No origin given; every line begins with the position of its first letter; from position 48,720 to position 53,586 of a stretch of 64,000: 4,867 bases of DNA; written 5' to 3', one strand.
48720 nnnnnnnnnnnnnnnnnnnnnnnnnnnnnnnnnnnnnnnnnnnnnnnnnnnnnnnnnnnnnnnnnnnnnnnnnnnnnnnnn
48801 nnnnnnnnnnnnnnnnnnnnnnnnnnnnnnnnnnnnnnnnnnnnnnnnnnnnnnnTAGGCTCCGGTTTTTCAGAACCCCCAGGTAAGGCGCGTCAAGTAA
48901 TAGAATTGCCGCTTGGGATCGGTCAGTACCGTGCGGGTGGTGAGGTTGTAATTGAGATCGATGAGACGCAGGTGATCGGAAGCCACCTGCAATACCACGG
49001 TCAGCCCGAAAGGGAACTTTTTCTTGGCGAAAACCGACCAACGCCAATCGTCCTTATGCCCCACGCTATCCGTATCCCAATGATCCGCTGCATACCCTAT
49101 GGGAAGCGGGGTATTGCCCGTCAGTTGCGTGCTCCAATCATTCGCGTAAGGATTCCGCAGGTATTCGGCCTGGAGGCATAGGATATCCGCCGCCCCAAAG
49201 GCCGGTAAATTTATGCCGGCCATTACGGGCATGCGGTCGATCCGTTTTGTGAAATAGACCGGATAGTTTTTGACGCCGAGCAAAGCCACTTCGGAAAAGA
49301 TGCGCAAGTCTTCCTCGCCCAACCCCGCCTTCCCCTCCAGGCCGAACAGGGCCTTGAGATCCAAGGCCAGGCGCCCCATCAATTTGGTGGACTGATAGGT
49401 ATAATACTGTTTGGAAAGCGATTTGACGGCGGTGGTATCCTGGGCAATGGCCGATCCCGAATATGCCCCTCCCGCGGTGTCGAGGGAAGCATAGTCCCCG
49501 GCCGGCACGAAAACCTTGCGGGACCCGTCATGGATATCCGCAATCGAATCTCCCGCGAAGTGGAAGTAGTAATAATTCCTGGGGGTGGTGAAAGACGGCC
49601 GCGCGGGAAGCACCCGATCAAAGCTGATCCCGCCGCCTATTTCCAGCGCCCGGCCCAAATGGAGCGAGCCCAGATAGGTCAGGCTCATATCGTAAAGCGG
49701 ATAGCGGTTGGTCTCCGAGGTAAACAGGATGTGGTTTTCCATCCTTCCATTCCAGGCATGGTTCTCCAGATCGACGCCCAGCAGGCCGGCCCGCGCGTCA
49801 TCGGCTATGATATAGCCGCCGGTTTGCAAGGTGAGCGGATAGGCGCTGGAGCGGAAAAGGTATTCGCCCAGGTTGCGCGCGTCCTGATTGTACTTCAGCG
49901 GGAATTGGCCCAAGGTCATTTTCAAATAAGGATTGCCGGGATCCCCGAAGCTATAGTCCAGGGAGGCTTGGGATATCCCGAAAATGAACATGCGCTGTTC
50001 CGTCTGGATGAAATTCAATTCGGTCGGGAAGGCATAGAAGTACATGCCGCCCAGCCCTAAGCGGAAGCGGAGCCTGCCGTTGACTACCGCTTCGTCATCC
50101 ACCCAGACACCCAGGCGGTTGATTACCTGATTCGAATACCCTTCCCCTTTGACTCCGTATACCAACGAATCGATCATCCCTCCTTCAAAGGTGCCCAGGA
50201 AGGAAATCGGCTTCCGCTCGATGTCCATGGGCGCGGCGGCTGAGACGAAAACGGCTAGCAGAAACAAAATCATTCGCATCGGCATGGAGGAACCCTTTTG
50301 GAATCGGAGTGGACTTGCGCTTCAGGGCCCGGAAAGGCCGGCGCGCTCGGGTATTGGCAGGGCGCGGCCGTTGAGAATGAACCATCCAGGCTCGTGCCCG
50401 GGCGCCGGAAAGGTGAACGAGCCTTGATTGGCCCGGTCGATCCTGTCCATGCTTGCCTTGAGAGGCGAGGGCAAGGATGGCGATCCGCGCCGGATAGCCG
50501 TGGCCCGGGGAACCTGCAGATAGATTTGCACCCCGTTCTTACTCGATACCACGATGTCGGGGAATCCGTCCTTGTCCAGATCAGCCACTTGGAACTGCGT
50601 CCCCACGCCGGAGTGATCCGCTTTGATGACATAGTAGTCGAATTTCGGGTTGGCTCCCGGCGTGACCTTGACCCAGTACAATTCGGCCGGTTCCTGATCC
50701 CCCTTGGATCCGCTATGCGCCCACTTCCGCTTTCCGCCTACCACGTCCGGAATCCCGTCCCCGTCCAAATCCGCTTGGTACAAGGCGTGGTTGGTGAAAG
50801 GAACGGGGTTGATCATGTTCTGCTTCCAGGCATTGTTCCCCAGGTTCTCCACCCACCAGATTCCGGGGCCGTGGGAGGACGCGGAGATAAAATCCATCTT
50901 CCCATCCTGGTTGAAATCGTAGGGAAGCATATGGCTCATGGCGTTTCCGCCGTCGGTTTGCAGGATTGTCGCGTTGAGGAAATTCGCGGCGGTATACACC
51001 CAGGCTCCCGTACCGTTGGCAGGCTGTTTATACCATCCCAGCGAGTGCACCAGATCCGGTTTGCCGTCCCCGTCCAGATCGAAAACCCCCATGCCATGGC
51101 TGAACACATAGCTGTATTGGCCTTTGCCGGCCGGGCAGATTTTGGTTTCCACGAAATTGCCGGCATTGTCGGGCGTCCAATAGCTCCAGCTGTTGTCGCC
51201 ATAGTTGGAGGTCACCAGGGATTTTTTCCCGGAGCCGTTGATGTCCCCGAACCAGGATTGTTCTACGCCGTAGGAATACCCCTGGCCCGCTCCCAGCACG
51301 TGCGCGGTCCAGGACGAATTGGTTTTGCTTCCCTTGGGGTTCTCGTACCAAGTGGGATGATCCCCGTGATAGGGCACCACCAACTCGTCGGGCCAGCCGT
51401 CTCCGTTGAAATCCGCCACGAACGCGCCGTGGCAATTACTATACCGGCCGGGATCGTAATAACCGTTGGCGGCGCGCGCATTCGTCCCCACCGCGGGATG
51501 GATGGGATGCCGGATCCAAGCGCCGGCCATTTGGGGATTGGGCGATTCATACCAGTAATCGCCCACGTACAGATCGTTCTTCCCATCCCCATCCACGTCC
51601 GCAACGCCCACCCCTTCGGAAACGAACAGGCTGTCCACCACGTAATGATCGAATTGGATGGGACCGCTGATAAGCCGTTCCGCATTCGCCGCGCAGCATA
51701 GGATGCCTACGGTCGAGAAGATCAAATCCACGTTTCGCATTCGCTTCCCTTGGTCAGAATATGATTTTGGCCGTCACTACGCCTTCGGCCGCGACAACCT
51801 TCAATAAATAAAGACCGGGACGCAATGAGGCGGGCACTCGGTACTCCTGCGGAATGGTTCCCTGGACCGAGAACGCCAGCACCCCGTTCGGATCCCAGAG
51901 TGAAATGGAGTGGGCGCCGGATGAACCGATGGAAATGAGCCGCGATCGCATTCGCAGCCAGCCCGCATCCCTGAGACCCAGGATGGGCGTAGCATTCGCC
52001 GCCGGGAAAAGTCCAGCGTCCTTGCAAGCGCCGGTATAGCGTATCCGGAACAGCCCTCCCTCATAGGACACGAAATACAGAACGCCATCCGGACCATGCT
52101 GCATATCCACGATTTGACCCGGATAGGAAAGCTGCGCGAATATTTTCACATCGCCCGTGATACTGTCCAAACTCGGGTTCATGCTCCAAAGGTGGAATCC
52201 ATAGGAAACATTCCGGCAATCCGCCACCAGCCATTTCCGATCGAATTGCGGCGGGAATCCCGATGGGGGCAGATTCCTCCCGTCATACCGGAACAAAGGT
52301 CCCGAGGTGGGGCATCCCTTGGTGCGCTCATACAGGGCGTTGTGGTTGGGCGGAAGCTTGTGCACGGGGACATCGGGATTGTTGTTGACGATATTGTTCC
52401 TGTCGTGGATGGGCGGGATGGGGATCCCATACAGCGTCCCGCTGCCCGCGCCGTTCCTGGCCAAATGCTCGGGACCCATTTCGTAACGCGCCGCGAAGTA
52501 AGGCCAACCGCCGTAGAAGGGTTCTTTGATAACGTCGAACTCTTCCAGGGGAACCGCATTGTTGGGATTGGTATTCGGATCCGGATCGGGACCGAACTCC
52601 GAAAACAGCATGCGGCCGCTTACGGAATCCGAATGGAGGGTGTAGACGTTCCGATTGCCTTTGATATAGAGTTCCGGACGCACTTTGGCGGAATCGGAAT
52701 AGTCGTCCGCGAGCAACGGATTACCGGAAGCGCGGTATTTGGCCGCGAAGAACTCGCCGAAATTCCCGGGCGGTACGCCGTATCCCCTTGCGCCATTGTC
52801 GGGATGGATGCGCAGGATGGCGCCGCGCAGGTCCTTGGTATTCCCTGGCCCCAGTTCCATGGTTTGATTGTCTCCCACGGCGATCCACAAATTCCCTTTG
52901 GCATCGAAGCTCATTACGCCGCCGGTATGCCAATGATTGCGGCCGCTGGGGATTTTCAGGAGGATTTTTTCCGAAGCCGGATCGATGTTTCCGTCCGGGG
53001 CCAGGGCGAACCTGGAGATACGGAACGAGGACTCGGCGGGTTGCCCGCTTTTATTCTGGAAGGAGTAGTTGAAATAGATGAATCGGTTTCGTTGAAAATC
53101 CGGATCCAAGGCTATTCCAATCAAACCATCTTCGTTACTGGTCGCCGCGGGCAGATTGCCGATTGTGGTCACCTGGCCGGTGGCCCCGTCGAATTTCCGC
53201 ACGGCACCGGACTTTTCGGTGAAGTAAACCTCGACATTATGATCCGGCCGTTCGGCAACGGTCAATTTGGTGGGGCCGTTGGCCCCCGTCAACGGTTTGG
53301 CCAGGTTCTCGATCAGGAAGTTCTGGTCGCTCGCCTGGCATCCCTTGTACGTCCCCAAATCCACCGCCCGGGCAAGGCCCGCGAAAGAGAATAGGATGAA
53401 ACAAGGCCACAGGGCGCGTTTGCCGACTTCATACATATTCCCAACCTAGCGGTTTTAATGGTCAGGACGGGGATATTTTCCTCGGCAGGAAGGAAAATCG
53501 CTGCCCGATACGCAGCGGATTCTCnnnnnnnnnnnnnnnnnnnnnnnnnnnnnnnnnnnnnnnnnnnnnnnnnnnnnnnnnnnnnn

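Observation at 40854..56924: Secreted glycan-processing locus without SusC/SusD: two alginate-lyase-family paralogues, GH95, a CBM protein, an outer-membrane barrel, an FG-GAP propeller, a PQQ sugar dehydrogenase and DUF1080+isomerase. At least five members end in sorting-domain-like tails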

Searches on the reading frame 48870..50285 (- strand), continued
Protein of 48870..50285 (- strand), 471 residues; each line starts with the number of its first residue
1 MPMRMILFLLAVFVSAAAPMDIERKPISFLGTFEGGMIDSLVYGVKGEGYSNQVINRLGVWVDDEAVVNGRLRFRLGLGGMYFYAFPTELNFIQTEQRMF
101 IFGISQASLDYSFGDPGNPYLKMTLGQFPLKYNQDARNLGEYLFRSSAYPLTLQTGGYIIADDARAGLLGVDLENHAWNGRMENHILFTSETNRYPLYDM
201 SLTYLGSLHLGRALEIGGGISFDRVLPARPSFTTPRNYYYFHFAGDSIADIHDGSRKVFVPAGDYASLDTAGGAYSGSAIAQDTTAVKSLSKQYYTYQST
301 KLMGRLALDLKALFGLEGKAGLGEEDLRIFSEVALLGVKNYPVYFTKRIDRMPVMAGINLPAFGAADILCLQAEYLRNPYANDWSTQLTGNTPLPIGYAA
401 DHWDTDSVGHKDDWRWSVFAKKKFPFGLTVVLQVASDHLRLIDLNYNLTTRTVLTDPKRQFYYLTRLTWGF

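Call 81: find_encoding_contigs(protein=P0016, flank=8000, max_places=1)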
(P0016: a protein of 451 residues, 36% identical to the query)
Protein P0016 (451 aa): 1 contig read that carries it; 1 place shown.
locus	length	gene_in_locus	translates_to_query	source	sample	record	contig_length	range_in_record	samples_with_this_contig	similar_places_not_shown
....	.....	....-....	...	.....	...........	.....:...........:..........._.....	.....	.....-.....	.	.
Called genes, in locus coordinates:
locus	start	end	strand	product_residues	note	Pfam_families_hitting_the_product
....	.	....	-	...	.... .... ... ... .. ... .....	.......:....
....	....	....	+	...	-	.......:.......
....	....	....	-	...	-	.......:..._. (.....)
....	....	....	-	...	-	-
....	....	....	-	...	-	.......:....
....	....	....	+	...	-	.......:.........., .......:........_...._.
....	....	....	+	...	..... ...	-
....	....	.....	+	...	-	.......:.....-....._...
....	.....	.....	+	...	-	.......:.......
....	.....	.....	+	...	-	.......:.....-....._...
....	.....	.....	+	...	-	-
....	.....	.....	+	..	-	-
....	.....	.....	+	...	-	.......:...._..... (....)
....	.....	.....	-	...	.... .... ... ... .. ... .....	-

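Call 82: find_encoding_contigs(protein=P0098, flank=8000, max_places=1)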
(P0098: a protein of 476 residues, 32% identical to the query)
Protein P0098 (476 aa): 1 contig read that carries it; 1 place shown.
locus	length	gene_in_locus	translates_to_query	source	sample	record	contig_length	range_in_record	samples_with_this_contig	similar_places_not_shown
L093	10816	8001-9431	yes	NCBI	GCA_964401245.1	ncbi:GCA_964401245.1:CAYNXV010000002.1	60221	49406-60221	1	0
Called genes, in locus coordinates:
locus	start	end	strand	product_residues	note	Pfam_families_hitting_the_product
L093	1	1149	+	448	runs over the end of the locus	PF20250:FapA_N, PF03961:FapA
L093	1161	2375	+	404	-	PF01966:HD, PF13487:HD_5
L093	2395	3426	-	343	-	PF00356:LacI, PF00532:Peripla_BP_1, PF13407:Peripla_BP_4, PF13377:Peripla_BP_3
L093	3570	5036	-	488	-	PF05221:AdoHcyase, PF00670:AdoHcyase_NAD, PF02826:2-Hacid_dh_C, PF07991:KARI_N (weak)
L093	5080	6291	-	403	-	PF00438:S-AdoMet_synt_N, PF02772:S-AdoMet_synt_M, PF02773:S-AdoMet_synt_C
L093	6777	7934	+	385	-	PF06439:3keto-disac_hyd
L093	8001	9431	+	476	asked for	-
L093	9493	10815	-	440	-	?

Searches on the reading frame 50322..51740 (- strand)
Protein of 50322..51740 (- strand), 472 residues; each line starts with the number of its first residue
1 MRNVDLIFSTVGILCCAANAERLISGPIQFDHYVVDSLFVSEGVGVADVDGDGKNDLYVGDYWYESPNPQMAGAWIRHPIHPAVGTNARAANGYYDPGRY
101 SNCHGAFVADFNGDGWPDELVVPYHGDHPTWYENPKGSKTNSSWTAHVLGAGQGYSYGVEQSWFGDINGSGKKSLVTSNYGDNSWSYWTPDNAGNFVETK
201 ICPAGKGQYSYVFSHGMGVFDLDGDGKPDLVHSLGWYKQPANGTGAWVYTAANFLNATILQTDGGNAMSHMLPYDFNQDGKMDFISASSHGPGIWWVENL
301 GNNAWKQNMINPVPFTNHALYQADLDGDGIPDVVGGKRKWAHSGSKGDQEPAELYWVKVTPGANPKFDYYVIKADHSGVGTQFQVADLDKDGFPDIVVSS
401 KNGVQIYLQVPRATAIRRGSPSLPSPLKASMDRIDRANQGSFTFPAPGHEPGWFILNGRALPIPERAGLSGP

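Call 3: search_protein_families(library=pfam, proteins=[window:50322-51740:-], max_evalue=0.01)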
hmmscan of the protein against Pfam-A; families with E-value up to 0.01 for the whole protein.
window:50322-51740:- (472 aa): 5 families
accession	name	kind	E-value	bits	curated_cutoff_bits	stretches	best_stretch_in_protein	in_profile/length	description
PF13517.12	FG-GAP_3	-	1.2e-30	106.3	26.9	5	275-334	1-60/61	FG-GAP-like repeat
PF01839.29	FG-GAP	-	5.2e-23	80.9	22.1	3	380-403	2-25/37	FG-GAP repeat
PF16743.10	PliI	-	1.8e-06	28.1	27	0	345-410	18-90/123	Periplasmic lysozyme inhibitor of I-type lysozyme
PF12256.14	TcdB_toxin_midN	-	4.3e-05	23.3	24.8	0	379-415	26-64/181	Insecticide toxin TcdB middle/N-terminal region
PF14783.12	BBS2_Mid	-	0.0096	16.5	27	0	45-60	3-18/108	Ciliary BBSome complex subunit 2, middle region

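Call 6: search_protein_families(library=ncbifam, proteins=[window:50322-51740:-], max_evalue=1)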
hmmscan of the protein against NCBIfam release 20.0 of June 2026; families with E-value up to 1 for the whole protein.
window:50322-51740:- (472 aa): 2 families
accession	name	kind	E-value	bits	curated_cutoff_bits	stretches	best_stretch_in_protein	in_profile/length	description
NF047539.1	XAC2610_fam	domain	5.6e-05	23.6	35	0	383-403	1-21/89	XAC2610-related protein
NF046077.1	LPS_M949_RS01915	subfamily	0.23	11.4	60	0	382-399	70-87/154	M949_RS01915 family surface polysaccharide biosynthesis protein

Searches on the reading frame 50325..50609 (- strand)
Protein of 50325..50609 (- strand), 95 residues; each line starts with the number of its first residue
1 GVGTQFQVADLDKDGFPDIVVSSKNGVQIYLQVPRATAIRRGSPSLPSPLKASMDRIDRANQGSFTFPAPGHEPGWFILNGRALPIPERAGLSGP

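Call 33: search_protein_families(library=pfam, proteins=[window:50325-50609:-], max_evalue=10)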
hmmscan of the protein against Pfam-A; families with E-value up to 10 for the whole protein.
seq(95 aa): 4 families
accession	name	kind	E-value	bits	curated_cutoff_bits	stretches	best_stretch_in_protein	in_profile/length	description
PF01839.29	FG-GAP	-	5.3e-06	26.6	22.1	1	3-26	2-25/37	FG-GAP repeat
PF13517.12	FG-GAP_3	-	8.1e-05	23.6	26.9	1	10-33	1-24/61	FG-GAP-like repeat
PF13202.12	EF-hand_5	-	0.093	12.7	25.9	1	5-16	4-15/25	EF hand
PF12256.14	TcdB_toxin_midN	-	0.18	11.5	24.8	1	3-38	27-64/181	Insecticide toxin TcdB middle/N-terminal region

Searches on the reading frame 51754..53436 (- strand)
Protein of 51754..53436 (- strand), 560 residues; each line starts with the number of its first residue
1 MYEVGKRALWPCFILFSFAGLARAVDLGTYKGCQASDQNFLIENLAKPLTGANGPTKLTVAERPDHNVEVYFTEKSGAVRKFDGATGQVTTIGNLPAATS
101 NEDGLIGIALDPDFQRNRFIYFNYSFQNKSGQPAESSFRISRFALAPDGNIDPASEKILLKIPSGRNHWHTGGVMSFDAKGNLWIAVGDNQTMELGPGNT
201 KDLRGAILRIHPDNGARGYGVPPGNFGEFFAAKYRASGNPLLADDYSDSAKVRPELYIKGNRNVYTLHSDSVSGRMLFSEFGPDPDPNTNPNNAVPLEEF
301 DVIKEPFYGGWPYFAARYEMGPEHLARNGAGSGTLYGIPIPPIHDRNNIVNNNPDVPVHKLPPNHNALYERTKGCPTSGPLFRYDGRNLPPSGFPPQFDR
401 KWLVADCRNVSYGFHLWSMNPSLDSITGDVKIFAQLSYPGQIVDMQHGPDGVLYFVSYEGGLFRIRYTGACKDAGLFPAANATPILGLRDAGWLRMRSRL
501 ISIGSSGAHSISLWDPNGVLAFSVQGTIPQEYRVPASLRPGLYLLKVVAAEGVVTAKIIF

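Call 3: search_protein_families(library=pfam, proteins=[window:51754-53436:-], max_evalue=0.01)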
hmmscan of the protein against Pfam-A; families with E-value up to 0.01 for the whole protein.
window:51754-53436:- (560 aa): 1 family
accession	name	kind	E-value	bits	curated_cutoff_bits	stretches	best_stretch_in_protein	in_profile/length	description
PF07995.17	GSDH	-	1.5e-26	93.9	25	1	64-214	11-157/332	Glucose / Sorbosone dehydrogenase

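Call 6: search_protein_families(library=ncbifam, proteins=[window:51754-53436:-], max_evalue=1)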
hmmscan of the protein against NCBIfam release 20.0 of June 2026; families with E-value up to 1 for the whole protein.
window:51754-53436:- (560 aa): 2 families
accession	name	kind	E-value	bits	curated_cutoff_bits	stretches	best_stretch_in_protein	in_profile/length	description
TIGR03606.1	non_repeat_PQQ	subfamily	2.4e-11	43.1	434.55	1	53-289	30-256/454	glucose/sorbosone family PQQ-dependent dehydrogenase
TIGR04183.1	Por_Secre_tail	domain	0.0011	18.9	23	1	501-559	13-70/72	T9SS type A sorting domain-containing protein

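Call 52: search_solved_structures(query=window:51754-53436:-, max_evalue=0.01)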
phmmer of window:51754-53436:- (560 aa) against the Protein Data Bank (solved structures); distinct sequences matched with E-value up to 0.01: 13.
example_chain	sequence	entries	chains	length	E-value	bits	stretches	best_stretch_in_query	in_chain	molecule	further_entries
3das_A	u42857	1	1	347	2.6e-09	39.4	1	47-216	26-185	Putative oxidoreductase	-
2ism_A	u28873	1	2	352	3.2e-09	39.2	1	71-215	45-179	Putative oxidoreductase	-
2g8s_A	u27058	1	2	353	9e-09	37.7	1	64-210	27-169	Glucose/sorbosone dehydrogenases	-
1c9u_A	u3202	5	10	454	2.9e-07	32.7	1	63-195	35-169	SOLUBLE QUINOPROTEIN GLUCOSE DEHYDROGENASE | PROTEIN (SOLUBLE QUINOPROTEIN GLUCOSE DEHYDROGENASE) | Quinoprotein glucose dehydrogenase B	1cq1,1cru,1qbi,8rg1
8re0_A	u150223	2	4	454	2.9e-07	32.7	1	63-195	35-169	Quinoprotein glucose dehydrogenase B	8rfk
5min_A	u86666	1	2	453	3.2e-07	32.6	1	63-195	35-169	Quinoprotein glucose dehydrogenase B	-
7cdy_A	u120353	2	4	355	5.1e-07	31.9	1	71-214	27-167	glucose dehydrogenase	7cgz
3a9g_A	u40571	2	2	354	0.00019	23.4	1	92-213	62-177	Putative uncharacterized protein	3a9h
2wfx_B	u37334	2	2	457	0.0012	20.8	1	100-216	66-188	HEDGEHOG-INTERACTING PROTEIN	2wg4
2wft_A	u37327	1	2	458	0.0012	20.8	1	100-216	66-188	HEDGEHOG-INTERACTING PROTEIN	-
2wg3_C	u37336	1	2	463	0.0012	20.8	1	100-216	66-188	HEDGEHOG-INTERACTING PROTEIN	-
7pgm_A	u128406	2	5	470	0.0012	20.7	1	100-216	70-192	Hedgehog-interacting protein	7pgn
3ho3_A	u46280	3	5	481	0.0013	20.7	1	100-216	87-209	Hedgehog-interacting protein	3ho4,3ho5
